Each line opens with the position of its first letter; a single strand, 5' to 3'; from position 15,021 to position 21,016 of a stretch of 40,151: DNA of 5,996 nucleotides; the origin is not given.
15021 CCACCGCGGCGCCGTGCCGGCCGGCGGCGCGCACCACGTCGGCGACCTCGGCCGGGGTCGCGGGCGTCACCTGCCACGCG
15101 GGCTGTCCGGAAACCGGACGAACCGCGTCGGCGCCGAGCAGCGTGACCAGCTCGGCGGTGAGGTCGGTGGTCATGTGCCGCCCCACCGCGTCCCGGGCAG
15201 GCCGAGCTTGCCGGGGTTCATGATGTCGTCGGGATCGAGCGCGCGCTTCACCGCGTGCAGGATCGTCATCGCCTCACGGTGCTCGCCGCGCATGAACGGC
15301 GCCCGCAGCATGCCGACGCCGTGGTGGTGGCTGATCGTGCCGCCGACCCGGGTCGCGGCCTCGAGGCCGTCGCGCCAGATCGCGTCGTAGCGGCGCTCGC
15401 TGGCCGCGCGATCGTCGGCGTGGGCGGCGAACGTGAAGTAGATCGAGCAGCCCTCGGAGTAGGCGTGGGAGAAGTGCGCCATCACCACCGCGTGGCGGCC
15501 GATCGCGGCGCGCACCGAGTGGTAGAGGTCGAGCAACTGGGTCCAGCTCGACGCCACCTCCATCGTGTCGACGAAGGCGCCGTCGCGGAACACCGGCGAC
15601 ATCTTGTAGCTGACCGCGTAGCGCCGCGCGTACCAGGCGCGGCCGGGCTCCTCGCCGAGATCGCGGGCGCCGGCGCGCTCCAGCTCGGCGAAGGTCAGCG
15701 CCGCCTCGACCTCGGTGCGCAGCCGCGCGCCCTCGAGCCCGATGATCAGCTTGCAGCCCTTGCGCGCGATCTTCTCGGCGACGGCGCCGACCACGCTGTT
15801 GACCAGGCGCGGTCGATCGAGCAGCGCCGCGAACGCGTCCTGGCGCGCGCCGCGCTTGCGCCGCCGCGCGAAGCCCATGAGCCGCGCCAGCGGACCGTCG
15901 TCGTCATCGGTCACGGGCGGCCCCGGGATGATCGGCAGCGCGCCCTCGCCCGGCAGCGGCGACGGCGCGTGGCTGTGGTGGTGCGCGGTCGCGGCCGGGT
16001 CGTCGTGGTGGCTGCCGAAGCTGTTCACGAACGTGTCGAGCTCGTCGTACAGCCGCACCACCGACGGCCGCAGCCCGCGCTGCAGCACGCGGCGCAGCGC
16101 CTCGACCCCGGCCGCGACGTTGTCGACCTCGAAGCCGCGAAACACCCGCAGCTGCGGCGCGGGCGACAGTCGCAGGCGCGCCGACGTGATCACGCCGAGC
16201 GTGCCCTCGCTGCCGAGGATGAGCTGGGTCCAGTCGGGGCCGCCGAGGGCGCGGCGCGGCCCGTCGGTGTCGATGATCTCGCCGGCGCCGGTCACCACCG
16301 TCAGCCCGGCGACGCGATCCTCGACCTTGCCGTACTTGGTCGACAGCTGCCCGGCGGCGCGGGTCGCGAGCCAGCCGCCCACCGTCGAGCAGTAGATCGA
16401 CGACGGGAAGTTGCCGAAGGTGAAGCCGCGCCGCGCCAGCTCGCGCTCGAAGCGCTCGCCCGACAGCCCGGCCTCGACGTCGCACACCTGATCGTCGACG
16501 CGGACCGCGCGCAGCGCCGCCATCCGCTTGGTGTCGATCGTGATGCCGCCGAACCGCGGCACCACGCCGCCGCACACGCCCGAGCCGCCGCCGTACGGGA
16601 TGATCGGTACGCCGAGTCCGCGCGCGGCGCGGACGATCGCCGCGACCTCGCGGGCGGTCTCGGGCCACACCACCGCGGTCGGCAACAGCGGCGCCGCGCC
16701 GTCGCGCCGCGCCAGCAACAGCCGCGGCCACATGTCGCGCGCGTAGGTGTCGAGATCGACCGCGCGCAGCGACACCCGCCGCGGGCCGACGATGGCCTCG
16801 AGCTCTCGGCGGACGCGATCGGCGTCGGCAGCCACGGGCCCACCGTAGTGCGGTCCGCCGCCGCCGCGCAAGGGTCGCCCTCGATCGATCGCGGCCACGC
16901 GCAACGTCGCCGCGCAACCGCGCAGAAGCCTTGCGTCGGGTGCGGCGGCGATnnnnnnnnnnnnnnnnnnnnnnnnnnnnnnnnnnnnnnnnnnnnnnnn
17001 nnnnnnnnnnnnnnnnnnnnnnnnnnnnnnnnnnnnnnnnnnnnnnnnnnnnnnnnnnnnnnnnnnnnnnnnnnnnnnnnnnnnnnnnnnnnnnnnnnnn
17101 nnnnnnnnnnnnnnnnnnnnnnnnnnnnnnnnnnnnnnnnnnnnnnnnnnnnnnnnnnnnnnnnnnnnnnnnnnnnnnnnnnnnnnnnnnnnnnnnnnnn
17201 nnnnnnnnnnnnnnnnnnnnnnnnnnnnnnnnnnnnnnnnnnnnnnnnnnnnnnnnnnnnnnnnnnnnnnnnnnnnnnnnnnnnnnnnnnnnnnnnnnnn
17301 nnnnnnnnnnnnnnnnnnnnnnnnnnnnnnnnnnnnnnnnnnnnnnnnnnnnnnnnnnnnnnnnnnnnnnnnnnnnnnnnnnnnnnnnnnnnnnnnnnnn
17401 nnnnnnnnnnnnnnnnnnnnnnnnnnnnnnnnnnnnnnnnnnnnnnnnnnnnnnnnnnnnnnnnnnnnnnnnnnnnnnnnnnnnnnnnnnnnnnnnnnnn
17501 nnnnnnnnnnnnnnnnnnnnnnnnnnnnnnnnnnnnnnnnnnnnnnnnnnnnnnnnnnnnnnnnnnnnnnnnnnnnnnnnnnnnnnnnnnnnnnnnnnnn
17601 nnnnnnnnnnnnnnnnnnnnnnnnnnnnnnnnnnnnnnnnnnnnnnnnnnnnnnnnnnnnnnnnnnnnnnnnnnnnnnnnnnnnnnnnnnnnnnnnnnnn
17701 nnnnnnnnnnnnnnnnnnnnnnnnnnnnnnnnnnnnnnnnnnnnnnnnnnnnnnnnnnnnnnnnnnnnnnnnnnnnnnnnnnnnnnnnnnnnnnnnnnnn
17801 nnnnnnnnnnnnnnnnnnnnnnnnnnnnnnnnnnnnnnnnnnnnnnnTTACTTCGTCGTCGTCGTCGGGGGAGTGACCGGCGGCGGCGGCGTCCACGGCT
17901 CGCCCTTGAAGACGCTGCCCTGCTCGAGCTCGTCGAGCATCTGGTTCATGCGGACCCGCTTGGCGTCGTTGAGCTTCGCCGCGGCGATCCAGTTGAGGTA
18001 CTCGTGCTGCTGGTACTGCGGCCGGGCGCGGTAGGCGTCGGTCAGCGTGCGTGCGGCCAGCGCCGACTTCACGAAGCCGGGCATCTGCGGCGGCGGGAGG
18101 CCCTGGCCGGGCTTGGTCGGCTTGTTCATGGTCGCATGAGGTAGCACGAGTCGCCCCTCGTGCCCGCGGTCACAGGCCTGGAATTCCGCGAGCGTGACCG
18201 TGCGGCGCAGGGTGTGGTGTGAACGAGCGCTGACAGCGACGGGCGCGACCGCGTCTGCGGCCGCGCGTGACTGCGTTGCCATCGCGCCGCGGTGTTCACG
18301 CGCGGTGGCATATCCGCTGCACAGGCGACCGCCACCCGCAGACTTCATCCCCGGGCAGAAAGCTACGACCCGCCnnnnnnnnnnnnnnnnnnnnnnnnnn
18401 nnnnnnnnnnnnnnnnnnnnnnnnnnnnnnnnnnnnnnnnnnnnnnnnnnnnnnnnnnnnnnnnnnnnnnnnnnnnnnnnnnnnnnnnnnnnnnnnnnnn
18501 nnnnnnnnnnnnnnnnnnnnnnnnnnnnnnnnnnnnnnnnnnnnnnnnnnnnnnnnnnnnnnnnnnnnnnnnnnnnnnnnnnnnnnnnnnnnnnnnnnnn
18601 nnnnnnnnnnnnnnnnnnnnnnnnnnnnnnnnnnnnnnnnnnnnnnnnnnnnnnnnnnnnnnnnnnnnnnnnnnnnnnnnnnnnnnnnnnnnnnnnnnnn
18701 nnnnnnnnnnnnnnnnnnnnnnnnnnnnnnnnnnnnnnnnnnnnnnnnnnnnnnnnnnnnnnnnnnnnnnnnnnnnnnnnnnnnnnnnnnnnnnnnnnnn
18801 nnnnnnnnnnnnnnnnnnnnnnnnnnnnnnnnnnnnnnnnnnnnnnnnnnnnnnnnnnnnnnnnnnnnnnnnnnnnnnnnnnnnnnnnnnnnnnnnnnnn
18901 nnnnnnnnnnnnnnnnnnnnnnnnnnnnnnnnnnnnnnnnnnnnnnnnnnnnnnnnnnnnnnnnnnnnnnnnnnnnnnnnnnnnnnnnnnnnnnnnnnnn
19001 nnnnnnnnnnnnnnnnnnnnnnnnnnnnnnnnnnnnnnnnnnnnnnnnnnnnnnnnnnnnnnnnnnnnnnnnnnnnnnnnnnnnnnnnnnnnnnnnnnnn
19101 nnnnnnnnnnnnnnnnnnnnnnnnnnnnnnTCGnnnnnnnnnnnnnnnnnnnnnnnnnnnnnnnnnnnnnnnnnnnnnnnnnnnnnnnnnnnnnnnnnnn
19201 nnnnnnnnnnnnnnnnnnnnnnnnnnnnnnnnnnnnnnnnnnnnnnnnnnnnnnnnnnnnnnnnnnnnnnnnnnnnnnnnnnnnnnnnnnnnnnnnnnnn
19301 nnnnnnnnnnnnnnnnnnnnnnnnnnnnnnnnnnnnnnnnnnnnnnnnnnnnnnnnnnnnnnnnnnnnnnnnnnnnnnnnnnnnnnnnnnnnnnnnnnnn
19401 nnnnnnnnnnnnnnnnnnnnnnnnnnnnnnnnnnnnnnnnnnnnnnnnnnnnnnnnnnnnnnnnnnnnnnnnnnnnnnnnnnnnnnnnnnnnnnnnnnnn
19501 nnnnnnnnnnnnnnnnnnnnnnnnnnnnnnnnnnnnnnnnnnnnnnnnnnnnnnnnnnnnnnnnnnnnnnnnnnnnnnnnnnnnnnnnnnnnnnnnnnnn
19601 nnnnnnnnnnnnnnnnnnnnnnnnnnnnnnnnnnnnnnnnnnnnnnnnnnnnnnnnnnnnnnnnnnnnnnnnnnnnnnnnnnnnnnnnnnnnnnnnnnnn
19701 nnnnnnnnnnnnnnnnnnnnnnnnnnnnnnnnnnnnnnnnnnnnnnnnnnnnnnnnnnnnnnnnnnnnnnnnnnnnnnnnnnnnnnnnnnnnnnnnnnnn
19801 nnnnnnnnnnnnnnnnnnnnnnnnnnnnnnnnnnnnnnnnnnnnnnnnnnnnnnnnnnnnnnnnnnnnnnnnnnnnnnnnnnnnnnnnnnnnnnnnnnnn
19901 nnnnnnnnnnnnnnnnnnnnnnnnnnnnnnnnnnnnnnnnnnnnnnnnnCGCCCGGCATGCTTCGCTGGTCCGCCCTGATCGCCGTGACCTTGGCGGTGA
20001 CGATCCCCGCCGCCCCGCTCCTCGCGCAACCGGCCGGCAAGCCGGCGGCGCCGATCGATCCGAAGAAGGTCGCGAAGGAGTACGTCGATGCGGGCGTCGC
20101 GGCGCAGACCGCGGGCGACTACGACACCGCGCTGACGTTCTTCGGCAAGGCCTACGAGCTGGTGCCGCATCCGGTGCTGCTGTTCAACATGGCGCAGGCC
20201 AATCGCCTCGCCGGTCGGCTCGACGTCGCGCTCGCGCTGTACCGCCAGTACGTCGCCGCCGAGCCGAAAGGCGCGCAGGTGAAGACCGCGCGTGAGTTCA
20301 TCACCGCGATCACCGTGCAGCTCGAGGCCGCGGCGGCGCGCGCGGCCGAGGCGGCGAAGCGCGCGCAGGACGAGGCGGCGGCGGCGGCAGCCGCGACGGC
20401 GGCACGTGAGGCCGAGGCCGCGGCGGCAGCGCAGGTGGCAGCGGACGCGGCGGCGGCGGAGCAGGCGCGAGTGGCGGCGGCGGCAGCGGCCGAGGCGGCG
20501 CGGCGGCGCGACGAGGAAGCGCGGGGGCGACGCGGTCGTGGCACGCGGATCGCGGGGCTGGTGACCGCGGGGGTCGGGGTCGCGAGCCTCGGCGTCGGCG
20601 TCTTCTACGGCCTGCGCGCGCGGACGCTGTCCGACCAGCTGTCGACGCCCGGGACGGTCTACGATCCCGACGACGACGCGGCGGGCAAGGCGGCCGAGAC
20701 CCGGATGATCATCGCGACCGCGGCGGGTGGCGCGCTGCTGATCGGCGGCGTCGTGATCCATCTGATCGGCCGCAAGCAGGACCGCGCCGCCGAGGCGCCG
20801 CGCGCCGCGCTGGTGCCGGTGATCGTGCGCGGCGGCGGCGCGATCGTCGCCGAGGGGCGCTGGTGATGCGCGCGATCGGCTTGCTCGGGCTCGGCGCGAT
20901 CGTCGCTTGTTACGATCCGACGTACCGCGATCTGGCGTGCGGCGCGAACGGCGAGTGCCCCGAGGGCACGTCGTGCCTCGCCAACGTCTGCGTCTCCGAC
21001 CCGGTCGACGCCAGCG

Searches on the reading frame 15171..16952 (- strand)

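Call 12: search_protein_families(library=pfam, proteins=[window:15171-16952:-], max_evalue=0.01)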
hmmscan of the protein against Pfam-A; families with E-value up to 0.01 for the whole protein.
window:15171-16952:- (593 aa): 2 families
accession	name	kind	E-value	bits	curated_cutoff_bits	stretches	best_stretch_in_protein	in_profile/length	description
PF02913.24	FAD-oxidase_C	-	3.8e-40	138.6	21.2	1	266-583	2-248/248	FAD linked oxidases, C-terminal domain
PF01565.28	FAD_binding_4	-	5.8e-36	123.7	26.4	1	91-229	1-138/139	FAD binding domain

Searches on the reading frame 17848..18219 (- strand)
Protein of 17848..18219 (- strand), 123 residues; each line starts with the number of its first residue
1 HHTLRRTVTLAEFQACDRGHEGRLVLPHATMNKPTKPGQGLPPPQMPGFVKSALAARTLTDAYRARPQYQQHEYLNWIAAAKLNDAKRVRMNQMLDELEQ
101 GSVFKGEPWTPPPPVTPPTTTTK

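Call 84: search_protein_families(library=pfam, proteins=[window:17848-18219:-], max_evalue=0.01)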
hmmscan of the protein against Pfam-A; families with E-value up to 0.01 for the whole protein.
window:17848-18219:- (123 aa): 1 family
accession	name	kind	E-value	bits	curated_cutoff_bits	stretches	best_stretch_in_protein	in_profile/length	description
PF13376.11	OmdA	-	1.6e-06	28.4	25.6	1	45-101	3-60/60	Bacteriocin-protection, YdeI or OmpD-Associated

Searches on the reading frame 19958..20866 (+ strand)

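Call 12: search_protein_families(library=pfam, proteins=[window:19958-20866:+], max_evalue=0.01)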
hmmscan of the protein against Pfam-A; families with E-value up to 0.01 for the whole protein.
window:19958-20866:+ (302 aa): 6 families
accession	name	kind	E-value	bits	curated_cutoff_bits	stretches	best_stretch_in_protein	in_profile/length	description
PF13424.12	TPR_12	-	0.00012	22.6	30.1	1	46-100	10-73/77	Tetratricopeptide repeat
PF13432.12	TPR_16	-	0.00018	22.3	32.7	1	44-105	2-64/65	Tetratricopeptide repeat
PF07719.23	TPR_2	-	0.00018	21.8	27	0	39-71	1-33/34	Tetratricopeptide repeat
PF13428.12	TPR_14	-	0.0021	19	23.5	0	73-107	2-36/44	Tetratricopeptide repeat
PF00515.34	TPR_1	-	0.0054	16.9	27.8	0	44-71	6-33/34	Tetratricopeptide repeat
PF13181.12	TPR_8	-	0.0078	16.8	25.7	0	42-68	4-30/34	Tetratricopeptide repeat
